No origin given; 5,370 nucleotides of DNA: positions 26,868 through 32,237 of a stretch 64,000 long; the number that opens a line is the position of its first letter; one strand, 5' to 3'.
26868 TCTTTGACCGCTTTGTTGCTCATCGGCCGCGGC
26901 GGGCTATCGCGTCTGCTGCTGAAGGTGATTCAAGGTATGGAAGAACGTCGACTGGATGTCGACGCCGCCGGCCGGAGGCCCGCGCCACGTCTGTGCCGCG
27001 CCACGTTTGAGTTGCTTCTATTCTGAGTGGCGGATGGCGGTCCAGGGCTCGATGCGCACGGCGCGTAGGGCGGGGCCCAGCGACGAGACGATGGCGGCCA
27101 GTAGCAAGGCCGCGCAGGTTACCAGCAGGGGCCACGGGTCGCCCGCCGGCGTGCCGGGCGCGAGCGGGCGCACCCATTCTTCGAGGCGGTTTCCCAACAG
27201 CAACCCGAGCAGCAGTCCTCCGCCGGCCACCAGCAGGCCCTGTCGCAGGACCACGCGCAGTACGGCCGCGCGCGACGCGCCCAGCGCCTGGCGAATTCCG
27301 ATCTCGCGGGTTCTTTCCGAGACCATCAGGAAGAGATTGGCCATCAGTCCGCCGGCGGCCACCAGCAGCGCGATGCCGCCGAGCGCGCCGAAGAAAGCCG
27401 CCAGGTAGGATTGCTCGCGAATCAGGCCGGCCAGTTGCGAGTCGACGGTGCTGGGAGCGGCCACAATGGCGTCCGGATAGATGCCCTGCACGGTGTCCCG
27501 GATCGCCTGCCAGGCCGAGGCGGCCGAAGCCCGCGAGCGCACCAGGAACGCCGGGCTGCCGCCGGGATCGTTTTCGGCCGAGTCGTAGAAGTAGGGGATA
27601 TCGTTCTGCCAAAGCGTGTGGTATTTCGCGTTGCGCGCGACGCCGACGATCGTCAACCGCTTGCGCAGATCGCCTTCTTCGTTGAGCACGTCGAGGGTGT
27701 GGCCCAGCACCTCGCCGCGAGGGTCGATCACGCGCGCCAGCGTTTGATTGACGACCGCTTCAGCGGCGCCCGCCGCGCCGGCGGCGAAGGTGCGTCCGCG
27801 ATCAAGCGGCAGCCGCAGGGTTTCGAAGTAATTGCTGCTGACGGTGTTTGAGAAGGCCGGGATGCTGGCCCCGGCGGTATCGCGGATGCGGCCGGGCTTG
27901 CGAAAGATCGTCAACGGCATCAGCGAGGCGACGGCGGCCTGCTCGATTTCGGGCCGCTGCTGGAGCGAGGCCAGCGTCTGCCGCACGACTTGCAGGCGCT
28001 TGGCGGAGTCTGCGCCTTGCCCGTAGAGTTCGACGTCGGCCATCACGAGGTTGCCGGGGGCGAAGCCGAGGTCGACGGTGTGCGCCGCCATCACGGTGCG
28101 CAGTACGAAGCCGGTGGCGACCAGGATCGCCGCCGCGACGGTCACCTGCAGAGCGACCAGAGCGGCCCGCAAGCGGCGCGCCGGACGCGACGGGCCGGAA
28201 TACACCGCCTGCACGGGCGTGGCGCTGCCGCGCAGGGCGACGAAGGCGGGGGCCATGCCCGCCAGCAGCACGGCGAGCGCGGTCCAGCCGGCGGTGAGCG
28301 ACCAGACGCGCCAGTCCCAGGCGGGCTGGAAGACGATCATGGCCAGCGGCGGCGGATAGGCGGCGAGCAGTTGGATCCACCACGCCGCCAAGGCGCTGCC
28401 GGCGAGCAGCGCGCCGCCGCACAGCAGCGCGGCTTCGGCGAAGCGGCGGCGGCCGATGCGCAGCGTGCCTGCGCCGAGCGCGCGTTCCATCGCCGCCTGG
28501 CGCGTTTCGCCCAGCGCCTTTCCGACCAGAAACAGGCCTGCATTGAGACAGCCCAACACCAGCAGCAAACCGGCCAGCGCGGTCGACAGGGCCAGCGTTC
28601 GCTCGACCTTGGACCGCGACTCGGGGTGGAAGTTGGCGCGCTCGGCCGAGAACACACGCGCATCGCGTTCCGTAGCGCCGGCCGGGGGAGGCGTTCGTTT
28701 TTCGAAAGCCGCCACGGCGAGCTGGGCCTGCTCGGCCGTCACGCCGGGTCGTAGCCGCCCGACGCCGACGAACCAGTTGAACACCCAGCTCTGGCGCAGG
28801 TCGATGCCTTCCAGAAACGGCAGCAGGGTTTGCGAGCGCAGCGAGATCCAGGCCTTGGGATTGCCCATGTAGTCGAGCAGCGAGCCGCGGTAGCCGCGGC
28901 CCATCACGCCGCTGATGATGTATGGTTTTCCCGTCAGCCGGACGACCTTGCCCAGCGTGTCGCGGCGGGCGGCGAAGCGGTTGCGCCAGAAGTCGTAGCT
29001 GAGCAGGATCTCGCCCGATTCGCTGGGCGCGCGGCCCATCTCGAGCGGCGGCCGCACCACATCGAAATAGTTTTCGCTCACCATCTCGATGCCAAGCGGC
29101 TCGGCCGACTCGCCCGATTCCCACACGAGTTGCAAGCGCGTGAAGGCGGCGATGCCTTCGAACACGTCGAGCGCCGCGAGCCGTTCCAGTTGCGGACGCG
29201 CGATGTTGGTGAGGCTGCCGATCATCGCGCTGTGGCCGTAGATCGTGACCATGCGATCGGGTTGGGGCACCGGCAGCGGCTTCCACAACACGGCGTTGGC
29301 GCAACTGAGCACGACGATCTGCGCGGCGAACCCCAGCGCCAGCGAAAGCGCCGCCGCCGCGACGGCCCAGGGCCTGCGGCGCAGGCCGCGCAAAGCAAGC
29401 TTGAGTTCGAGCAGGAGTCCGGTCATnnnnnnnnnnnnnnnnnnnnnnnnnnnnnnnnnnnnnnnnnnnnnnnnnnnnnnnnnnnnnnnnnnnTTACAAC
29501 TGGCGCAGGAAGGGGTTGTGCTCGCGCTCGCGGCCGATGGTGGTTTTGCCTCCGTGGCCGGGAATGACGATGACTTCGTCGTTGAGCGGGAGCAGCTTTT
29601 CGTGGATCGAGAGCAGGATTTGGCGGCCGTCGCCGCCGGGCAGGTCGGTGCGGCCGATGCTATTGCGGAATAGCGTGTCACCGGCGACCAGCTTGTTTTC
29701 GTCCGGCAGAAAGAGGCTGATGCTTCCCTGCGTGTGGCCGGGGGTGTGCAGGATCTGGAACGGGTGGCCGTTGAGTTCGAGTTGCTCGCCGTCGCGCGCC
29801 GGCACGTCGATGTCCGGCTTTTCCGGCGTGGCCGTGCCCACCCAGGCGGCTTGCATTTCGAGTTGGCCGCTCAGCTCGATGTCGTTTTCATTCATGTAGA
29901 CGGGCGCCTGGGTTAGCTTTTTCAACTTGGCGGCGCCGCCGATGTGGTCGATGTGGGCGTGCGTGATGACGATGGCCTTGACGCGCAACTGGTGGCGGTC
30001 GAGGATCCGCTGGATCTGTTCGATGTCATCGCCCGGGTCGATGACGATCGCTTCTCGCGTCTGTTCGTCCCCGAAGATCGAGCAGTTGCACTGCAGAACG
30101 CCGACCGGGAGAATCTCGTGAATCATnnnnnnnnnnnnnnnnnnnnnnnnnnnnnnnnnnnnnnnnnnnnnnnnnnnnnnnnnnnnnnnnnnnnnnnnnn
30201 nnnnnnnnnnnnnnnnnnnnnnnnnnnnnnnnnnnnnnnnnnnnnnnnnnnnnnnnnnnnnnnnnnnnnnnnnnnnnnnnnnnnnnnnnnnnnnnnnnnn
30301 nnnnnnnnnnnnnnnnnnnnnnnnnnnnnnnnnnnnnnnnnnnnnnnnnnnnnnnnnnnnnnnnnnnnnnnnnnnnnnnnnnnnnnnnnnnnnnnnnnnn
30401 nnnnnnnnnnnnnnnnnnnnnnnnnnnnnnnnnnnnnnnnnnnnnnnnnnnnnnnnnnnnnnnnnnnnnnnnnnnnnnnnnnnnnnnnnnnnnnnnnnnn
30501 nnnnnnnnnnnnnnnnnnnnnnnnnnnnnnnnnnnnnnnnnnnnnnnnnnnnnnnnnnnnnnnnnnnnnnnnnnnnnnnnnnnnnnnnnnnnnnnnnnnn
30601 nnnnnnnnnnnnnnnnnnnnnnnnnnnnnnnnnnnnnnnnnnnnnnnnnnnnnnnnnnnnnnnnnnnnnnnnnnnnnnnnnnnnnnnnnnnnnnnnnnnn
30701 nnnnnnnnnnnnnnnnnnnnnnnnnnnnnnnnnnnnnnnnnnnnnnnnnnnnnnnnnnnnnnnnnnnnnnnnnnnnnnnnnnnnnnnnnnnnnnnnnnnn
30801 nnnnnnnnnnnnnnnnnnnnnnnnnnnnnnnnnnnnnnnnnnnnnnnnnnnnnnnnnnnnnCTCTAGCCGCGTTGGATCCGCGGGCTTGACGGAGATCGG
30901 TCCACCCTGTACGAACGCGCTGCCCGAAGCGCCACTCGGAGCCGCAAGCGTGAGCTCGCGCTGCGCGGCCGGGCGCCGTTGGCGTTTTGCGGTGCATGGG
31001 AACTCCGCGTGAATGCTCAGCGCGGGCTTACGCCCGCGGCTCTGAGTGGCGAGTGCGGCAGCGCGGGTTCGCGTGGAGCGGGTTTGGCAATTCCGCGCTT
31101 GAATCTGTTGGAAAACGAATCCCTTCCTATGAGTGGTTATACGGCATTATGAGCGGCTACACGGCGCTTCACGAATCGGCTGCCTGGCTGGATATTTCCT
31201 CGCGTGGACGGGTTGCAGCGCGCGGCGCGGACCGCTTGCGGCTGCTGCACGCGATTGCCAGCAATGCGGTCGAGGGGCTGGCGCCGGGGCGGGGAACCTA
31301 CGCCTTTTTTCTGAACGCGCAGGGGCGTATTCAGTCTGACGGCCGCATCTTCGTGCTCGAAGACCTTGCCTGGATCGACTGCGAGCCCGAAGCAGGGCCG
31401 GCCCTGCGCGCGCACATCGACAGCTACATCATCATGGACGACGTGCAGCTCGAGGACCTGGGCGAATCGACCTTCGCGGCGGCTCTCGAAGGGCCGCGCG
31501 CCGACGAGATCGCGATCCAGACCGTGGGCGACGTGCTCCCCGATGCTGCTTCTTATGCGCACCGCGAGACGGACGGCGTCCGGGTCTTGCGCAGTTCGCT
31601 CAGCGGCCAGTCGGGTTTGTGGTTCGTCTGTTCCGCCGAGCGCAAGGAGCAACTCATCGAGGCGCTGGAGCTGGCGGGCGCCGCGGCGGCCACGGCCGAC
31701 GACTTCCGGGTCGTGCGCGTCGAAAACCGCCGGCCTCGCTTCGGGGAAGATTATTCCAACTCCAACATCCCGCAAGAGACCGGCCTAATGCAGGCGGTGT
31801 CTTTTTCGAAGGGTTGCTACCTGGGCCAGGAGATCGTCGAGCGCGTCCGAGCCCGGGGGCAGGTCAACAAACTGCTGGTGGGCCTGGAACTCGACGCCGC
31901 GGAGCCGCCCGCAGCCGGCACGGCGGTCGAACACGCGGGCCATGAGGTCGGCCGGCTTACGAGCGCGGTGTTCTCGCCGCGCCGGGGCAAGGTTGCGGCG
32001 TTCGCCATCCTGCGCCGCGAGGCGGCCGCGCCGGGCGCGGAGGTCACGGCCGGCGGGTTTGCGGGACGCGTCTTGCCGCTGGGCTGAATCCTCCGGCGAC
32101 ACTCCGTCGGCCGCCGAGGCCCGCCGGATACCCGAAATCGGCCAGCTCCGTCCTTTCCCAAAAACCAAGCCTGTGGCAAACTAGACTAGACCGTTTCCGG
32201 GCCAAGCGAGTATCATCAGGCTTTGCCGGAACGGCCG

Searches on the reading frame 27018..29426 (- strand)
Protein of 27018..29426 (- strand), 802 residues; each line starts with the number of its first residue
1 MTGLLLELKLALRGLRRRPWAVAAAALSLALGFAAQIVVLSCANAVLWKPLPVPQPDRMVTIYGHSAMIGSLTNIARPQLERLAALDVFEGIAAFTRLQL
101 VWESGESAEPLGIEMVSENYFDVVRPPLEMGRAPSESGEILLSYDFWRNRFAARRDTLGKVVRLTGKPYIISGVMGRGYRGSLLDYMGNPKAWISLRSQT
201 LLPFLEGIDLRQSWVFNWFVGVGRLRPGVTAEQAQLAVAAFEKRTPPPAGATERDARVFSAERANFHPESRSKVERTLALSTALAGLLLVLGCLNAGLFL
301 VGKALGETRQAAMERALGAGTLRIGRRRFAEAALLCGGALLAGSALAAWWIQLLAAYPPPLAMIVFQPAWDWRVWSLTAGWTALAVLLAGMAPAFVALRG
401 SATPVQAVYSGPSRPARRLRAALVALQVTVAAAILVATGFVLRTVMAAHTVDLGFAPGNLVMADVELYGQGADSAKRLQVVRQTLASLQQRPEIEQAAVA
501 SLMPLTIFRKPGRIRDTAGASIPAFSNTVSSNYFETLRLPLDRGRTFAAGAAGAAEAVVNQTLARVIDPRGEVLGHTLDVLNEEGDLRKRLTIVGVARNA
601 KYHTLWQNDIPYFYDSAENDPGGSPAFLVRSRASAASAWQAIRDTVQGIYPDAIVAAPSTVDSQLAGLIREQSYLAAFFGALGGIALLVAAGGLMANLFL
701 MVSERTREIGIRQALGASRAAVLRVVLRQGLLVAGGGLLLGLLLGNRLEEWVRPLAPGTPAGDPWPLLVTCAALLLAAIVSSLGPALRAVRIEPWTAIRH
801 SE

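Call 6: search_protein_families(library=ncbifam, proteins=[window:27018-29426:-])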
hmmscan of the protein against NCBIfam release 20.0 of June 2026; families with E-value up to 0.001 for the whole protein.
window:27018-29426:- (802 aa): 4 families
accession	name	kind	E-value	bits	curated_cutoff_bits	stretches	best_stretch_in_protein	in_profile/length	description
TIGR03434.1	ADOP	subfamily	6.5e-145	484.3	622.3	1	7-800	4-802/803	ADOP family duplicated permease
TIGR02212.1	lolCE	equivalog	1.5e-08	34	362.45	1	687-745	277-335/411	lipoprotein-releasing ABC transporter permease subunit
NF007826.0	PRK10535.1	equivalog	1.8e-08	33.2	966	1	672-798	518-645/648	macrolide ABC transporter ATP-binding protein/permease MacB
NF008076.0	PRK10814.1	exception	0.00012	21.2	473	1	680-800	268-398/399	lipoprotein-releasing ABC transporter permease subunit LolC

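Call 7: search_protein_families(library=pfam, proteins=[window:27018-29426:-])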
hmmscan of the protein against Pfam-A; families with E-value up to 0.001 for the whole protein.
window:27018-29426:- (802 aa): 2 families
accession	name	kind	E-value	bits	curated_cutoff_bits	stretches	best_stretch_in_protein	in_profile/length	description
PF12704.14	MacB_PCD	-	5.1e-24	86.2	27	2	24-238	3-204/207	MacB-like periplasmic core domain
PF02687.27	FtsX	-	5.7e-17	62.3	25.5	1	682-794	3-120/120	FtsX-like permease C-terminal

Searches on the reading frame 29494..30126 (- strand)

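Call 11: search_protein_families(library=pfam, proteins=[window:29494-30126:-], max_evalue=0.01)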
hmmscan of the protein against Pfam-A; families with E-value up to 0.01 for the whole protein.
window:29494-30126:- (210 aa): 3 families
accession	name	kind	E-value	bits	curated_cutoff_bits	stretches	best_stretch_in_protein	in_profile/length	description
PF00753.33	Lactamase_B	-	5.5e-38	131.3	22.7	1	9-191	2-196/196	Metallo-beta-lactamase superfamily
PF12706.13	Lactamase_B_2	-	9.1e-09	35.6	27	1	27-80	3-64/200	Beta-lactamase superfamily domain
PF19583.5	ODP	-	0.00053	20.4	27.2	1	13-151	3-136/194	ODP family beta lactamase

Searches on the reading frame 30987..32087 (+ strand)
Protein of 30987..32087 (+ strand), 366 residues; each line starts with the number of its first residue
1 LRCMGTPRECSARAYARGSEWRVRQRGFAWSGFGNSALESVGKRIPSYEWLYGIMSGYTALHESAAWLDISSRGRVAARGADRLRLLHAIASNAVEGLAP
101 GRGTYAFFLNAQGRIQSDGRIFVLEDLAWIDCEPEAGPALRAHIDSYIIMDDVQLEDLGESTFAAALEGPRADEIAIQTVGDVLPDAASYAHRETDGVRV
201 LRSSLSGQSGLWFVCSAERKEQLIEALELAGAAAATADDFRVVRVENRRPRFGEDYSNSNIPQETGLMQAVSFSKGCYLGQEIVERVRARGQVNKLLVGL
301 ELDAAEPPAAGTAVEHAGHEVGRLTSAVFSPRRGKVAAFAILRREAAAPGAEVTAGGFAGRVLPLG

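Call 11: search_protein_families(library=pfam, proteins=[window:30987-32087:+], max_evalue=0.01)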
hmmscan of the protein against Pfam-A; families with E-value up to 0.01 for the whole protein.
window:30987-32087:+ (366 aa): 3 families
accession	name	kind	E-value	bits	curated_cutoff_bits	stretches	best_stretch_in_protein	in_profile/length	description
PF01571.26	GCV_T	-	2.9e-27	96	25.6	1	55-268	30-253/255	Aminomethyltransferase folate-binding domain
PF08669.17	GCV_T_C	-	1.7e-10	41.1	25.9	1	297-356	3-63/80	Glycine cleavage T-protein C-terminal barrel domain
PF25455.1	Beta-barrel_CAF17_C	-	0.0013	18.8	25.7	1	297-359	5-59/70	CAF17, C-terminal beta-barrel domain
